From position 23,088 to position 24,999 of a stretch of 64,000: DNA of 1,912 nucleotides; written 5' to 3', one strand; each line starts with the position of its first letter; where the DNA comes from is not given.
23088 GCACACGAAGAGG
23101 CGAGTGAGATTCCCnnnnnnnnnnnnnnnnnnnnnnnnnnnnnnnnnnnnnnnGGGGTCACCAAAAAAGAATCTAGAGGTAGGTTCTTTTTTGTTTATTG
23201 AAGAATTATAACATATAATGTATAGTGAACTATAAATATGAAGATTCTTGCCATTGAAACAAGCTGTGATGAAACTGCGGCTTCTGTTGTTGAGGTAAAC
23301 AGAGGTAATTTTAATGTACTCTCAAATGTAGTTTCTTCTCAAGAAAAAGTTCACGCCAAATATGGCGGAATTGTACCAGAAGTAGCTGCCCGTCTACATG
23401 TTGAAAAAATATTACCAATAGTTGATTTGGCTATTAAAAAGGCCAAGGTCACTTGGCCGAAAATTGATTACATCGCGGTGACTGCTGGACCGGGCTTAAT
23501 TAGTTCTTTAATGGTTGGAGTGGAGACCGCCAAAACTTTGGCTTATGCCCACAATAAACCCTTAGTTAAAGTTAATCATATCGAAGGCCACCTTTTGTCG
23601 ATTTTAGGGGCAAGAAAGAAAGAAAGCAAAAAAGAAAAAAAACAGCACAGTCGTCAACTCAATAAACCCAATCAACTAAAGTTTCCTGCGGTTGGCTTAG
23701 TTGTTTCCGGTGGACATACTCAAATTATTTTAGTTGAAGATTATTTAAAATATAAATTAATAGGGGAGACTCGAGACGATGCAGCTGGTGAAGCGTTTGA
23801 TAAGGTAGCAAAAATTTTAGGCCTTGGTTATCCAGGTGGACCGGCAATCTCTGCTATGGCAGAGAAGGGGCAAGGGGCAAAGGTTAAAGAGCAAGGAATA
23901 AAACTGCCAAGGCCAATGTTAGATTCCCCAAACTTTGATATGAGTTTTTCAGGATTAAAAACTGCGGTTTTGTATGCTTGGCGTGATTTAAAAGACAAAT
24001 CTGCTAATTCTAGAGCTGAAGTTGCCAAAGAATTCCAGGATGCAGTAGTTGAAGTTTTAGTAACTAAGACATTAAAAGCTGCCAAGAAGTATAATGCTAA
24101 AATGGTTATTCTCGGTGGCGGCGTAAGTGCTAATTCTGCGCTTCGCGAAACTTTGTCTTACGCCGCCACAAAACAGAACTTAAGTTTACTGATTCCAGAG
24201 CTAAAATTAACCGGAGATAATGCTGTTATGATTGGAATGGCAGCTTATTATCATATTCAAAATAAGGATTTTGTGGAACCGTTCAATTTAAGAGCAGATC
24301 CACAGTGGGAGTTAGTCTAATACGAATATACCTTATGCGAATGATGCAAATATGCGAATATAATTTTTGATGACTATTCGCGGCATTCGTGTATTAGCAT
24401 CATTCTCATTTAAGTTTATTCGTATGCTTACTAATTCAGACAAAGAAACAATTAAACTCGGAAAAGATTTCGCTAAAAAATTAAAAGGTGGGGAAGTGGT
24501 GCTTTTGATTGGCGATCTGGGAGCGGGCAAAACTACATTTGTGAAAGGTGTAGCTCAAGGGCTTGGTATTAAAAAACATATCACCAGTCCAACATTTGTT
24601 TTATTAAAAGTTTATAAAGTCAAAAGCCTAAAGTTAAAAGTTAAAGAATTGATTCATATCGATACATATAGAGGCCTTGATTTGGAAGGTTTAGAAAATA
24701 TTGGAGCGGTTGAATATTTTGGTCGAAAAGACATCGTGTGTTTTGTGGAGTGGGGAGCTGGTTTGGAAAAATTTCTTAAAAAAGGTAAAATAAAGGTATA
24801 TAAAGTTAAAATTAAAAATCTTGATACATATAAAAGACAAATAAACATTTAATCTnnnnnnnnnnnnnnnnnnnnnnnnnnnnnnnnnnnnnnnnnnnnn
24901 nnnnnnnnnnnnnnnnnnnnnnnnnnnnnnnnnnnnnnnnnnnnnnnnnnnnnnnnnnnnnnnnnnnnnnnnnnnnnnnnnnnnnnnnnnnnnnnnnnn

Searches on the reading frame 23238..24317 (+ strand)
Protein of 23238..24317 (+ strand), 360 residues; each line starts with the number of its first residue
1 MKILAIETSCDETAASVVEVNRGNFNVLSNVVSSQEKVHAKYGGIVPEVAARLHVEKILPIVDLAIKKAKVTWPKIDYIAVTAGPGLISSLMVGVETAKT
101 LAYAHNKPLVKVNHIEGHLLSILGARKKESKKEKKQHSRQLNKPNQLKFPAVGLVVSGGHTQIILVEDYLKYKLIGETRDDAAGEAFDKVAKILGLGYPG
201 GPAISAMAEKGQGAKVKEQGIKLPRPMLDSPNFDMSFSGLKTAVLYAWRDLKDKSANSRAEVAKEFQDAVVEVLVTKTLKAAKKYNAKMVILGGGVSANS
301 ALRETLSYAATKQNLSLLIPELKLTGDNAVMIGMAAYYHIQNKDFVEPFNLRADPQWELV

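Call 3: search_protein_families(library=pfam, proteins=[window:23238-24317:+], max_evalue=1)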
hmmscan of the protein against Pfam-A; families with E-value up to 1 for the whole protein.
window:23238-24317:+ (360 aa): 3 families
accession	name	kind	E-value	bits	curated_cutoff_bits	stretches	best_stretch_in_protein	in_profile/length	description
PF00814.31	TsaD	-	2.8e-90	303.1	24.8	2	142-333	100-263/264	tRNA N6-adenosine threonylcarbamoyltransferase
PF22521.2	HypF_C_2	-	5.1e-10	40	27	1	240-333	149-240/241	Carbamoyltransferase, Kae1-like Domain, second subdomain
PF00480.26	ROK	-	0.0011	19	22.9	1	255-338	203-291/294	ROK family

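Call 4: search_protein_families(library=ncbifam, proteins=[window:23238-24317:+], max_evalue=1)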
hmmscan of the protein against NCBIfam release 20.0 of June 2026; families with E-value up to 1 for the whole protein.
window:23238-24317:+ (360 aa): 7 families
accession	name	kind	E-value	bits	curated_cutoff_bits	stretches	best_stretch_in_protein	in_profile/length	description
TIGR03723.1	T6A_TsaD_YgjD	equivalog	1.7e-120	401.9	296.1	1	3-340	1-313/314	tRNA (adenosine(37)-N6)-threonylcarbamoyltransferase complex transferase subunit TsaD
TIGR00329.1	gcp_kae1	subfamily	2.1e-102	342.5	207.8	1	4-333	1-305/305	tRNA (adenosine(37)-N6)-threonylcarbamoyltransferase complex transferase subunit TsaD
TIGR03722.2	arch_KAE1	equivalog_domain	1.1e-51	175.9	375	1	3-357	1-314/323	KEOPS complex N(6)-L-threonylcarbamoyladenine synthase Kae1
NF007174.0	PRK09605.1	equivalog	1.2e-49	169.2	447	1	1-345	1-304/535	bifunctional N(6)-L-threonylcarbamoyladenine synthase/serine/threonine protein kinase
TIGR03725.1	T6A_YeaZ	equivalog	8e-16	58.7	69.3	1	3-116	1-95/212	tRNA (adenosine(37)-N6)-threonylcarbamoyltransferase complex dimerization subunit type 1 TsaB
TIGR00143.1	hypF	equivalog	4.3e-09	35.1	466.1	1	233-335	635-737/741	carbamoyltransferase HypF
NF009842.0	PRK13317.1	equivalog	0.052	12.9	234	1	253-333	189-267/277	type II pantothenate kinase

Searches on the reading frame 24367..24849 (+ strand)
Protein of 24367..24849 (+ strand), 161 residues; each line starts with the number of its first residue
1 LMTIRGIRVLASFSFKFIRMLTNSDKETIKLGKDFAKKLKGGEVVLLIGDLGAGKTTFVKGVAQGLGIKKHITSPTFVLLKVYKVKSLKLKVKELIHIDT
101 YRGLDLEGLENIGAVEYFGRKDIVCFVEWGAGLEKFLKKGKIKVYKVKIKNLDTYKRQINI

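Call 3: search_protein_families(library=pfam, proteins=[window:24367-24849:+], max_evalue=1)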
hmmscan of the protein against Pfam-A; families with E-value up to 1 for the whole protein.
window:24367-24849:+ (161 aa): 18 families
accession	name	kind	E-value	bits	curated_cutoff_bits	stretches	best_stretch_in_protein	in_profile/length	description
PF02367.23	TsaE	-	4e-34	117.7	26.6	1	23-158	2-127/128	Threonylcarbamoyl adenosine biosynthesis protein TsaE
PF06068.19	TIP49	-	0.0083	15.8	23.8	1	38-93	45-96/347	TIP49 P-loop domain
PF00004.35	AAA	-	0.0095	16.8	21.2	1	45-69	1-25/131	ATPase family associated with various cellular activities (AAA)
PF00005.33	ABC_tran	-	0.013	16.6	25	1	37-63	6-32/137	ABC transporter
PF05729.18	NACHT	-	0.014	15.7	26.7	1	44-71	2-29/167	NACHT domain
PF05496.18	RuvB_N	-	0.018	15.3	27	1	43-100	34-92/159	Holliday junction DNA helicase RuvB P-loop domain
PF05673.19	DUF815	-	0.02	14.5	23.8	1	6-67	18-78/249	Protein of unknown function (DUF815)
PF20720.3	nSTAND3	-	0.033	14.3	27.2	1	33-63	8-38/155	Novel STAND NTPase 3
PF25199.1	nSTAND_NTPase5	-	0.044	14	34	1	38-64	37-63/145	Novel STAND NTPase 5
PF12775.13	AAA_7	-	0.049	13.6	25.8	1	35-72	26-63/181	P-loop containing dynein motor region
PF13555.12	AAA_29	-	0.054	13.7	27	1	39-60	21-40/61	P-loop containing region of AAA domain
PF13401.12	AAA_22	-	0.077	13.8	27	1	41-78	4-37/130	AAA domain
PF13191.12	AAA_16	-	0.084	13.8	32.6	1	38-64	19-46/167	AAA ATPase domain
PF03193.22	RsgA_GTPase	-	0.095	13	30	1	30-66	95-130/174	RsgA GTPase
PF13671.12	AAA_33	-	0.11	13.2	27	1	44-76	1-32/143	AAA domain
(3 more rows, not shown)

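Call 4: search_protein_families(library=ncbifam, proteins=[window:24367-24849:+], max_evalue=1)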
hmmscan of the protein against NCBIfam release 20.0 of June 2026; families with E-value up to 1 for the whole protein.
window:24367-24849:+ (161 aa): 42 families (the best 25 are shown)
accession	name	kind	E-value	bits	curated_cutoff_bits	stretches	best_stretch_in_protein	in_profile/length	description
TIGR00150.1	T6A_YjeE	equivalog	2.9e-31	108.1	60.1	1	24-153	4-124/135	tRNA (adenosine(37)-N6)-threonylcarbamoyltransferase complex ATPase subunit type 1 TsaE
NF007931.0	PRK10646.1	equivalog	1.9e-23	83.1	246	1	23-143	9-123/153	tRNA (adenosine(37)-N6)-threonylcarbamoyltransferase complex ATPase subunit type 1 TsaE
NF000170.2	ABCF_Vga_all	exception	0.00081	18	725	1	30-64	285-319/521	Vga family ABC-F type ribosomal protection protein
NF010068.0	PRK13548.1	equivalog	0.002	17.2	261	1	34-66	23-55/261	heme ABC transporter ATP-binding protein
TIGR02315.1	ABC_phnC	equivalog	0.0027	17.1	266.1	1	33-65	19-51/243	phosphonate ABC transporter ATP-binding protein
NF040873.1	AztA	equivalog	0.008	15.8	220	1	36-102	12-84/191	zinc ABC transporter ATP-binding protein AztA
TIGR00956.1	3a01205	subfamily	0.012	13.2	1959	1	18-65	62-110/1394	pleiotropic drug resistance family protein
NF010170.0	PRK13651.1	equivalog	0.014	14.3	432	1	29-62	20-53/308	cobalt transporter ATP-binding subunit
NF000355.4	ribo_prot_ABC_F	equivalog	0.016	14.1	380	1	32-67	329-364/499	ribosomal protection-like ABC-F family protein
NF007027.0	PRK09493.1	equivalog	0.017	14.5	379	1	33-64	18-49/240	glutamine ABC transporter ATP-binding protein GlnQ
TIGR00955.1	3a01204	subfamily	0.019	13.6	736.35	1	18-64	27-73/617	pigment precursor permease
NF008428.0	PRK11264.1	equivalog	0.022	14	406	1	36-62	23-49/250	L-cystine ABC transporter ATP-binding protein TcyN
TIGR02982.1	heterocyst_DevA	subfamily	0.023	14.3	295.8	1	33-60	22-49/220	ABC exporter ATP-binding subunit, DevA family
NF003229.0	PRK04195.1-5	equivalog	0.023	13.4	280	1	35-68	36-70/413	replication factor C large subunit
TIGR02770.1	nickel_nikD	equivalog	0.025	14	318.7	1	36-95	6-64/230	nickel import ATP-binding protein NikD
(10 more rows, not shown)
